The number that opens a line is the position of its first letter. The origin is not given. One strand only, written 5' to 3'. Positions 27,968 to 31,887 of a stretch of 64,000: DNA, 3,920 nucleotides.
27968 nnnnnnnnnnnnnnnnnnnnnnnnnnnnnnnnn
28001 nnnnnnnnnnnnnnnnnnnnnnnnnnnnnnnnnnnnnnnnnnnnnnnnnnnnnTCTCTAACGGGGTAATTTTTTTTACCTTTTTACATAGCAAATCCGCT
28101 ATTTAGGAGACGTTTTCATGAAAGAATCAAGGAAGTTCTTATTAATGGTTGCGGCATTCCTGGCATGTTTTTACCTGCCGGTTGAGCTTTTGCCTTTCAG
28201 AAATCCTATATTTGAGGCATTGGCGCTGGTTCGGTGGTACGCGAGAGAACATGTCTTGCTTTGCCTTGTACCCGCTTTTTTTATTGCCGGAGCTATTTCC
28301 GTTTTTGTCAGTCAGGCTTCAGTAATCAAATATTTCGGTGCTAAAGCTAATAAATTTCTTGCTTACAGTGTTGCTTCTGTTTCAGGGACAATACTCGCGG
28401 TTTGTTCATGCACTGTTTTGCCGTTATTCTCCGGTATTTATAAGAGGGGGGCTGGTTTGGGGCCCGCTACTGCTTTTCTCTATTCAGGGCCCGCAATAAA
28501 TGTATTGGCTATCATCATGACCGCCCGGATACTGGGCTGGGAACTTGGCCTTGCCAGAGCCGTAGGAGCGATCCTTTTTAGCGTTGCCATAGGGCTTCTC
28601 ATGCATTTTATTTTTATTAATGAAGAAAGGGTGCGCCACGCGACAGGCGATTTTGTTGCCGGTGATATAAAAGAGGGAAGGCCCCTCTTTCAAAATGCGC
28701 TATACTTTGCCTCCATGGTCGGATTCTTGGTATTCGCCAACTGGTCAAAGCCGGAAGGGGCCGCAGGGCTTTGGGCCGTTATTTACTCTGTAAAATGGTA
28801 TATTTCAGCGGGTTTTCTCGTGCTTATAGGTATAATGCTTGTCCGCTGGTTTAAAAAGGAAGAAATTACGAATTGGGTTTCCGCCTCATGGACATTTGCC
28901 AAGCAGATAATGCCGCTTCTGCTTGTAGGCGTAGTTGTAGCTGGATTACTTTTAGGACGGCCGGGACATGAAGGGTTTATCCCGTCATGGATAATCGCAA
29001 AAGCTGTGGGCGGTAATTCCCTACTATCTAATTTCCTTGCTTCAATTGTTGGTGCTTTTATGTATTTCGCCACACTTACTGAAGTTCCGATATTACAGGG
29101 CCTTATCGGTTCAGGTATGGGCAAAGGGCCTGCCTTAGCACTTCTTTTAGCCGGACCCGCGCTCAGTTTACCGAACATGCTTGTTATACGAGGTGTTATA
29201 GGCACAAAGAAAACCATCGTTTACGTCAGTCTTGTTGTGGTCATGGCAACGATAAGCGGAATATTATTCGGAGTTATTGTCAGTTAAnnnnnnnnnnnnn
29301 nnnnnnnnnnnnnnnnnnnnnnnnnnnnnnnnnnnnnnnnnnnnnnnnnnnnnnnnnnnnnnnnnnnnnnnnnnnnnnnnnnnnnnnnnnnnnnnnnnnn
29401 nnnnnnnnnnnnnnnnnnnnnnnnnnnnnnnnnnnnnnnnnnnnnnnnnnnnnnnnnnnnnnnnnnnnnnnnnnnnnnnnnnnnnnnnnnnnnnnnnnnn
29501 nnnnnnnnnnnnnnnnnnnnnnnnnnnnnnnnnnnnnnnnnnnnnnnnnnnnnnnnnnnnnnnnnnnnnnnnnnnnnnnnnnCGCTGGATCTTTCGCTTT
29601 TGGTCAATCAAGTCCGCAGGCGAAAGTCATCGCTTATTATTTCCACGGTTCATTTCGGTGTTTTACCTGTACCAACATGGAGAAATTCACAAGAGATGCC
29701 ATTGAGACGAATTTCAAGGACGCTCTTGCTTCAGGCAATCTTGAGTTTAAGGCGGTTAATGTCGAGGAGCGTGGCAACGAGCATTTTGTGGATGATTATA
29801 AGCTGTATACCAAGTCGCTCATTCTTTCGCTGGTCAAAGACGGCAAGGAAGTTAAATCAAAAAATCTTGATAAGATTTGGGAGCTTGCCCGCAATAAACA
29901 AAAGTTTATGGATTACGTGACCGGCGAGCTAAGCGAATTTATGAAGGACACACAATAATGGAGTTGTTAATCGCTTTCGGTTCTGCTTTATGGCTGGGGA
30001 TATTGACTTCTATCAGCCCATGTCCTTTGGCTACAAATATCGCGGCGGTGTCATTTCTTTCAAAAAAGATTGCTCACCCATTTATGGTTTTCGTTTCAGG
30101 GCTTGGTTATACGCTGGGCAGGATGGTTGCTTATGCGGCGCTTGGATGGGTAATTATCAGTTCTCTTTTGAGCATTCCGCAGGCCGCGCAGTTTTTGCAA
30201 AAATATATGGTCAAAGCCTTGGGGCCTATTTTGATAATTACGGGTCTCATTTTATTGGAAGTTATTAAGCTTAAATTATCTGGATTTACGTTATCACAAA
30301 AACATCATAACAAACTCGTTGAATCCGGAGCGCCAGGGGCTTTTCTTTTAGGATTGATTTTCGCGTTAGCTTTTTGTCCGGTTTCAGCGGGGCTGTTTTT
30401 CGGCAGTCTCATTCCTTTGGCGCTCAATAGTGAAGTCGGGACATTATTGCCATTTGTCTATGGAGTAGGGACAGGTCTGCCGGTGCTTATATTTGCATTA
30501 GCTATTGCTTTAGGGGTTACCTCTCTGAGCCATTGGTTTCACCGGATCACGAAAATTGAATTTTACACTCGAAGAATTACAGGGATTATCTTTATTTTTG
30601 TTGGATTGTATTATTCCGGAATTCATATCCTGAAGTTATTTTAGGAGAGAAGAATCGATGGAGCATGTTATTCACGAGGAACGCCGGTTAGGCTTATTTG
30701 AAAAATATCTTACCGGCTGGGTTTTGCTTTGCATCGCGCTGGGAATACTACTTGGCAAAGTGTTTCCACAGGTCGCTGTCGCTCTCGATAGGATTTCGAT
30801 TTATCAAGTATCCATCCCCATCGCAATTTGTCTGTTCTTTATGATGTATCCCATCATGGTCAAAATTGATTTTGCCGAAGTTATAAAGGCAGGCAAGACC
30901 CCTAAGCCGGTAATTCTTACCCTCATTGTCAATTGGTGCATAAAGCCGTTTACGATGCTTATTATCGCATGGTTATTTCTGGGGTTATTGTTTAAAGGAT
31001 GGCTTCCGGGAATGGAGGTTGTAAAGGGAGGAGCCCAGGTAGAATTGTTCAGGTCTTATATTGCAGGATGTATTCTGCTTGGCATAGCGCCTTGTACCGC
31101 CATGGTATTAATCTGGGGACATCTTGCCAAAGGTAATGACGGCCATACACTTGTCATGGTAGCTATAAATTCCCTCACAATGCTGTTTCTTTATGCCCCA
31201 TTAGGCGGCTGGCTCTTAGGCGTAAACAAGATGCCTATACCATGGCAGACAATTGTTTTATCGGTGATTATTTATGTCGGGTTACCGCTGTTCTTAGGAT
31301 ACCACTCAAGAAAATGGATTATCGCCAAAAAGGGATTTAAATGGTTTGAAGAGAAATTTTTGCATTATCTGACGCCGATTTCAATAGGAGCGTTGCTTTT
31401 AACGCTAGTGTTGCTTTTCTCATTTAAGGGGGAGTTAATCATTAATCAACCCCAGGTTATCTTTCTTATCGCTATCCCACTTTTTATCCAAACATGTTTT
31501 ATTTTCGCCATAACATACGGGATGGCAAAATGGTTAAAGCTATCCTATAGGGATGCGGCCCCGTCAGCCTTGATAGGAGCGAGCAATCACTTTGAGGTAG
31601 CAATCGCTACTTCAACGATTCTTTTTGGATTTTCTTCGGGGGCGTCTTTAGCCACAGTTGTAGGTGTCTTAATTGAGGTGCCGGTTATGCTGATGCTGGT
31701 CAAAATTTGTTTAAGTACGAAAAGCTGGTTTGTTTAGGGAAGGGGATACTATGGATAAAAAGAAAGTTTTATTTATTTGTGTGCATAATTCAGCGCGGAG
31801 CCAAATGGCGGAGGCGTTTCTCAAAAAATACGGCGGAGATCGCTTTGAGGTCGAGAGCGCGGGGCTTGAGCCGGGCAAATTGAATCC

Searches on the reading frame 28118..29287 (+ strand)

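Call 58: search_protein_families(library=pfam, proteins=[window:28118-29287:+], max_evalue=0.001)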
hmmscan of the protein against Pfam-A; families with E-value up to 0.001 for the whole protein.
window:28118-29287:+ (389 aa): 1 family
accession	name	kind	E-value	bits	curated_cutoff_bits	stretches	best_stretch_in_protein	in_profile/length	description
PF03773.19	ArsP_1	-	5.4e-75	252.7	32.3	1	39-385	9-293/294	Predicted permease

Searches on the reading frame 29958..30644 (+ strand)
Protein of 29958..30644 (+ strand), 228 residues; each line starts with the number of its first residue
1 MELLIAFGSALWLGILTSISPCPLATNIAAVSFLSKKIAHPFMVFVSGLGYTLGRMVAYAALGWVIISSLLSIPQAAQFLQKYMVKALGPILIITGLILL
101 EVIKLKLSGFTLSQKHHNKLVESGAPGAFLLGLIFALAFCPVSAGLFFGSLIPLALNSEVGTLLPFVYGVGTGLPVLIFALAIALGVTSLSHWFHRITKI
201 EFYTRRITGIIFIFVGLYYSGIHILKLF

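Call 58: search_protein_families(library=pfam, proteins=[window:29958-30644:+], max_evalue=0.001)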
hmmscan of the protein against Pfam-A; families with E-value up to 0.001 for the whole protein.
window:29958-30644:+ (228 aa): 2 families
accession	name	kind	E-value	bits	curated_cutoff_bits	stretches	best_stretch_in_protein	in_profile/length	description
PF13386.12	DsbD_2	-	1.9e-14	54.5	24.9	1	10-200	2-191/199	Cytochrome C biogenesis protein transmembrane region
PF02683.22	DsbD_TM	-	1.7e-07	31.2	27.1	1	5-199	3-201/219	Cytochrome C biogenesis protein transmembrane domain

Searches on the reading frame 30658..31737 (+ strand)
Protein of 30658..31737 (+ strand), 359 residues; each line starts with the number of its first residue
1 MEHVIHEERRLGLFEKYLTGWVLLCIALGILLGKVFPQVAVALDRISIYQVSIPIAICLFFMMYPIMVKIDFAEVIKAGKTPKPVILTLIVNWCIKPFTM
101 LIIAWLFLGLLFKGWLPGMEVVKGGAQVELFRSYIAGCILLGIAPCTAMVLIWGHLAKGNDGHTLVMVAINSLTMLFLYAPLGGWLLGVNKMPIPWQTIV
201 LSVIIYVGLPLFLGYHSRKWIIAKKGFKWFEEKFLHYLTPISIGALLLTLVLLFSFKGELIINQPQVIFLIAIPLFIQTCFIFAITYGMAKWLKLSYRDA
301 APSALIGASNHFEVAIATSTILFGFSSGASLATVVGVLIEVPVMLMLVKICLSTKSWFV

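Call 58: search_protein_families(library=pfam, proteins=[window:30658-31737:+], max_evalue=0.001)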
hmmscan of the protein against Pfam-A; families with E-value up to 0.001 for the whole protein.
window:30658-31737:+ (359 aa): 2 families
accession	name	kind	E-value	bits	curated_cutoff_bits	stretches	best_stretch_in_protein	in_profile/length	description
PF01758.21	SBF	-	5.9e-45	153.7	24.3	1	56-263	1-190/191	Sodium Bile acid symporter family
PF13593.11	SBF_like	-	9.9e-14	51.8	25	1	21-339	2-296/313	SBF-like CPA transporter family (DUF4137)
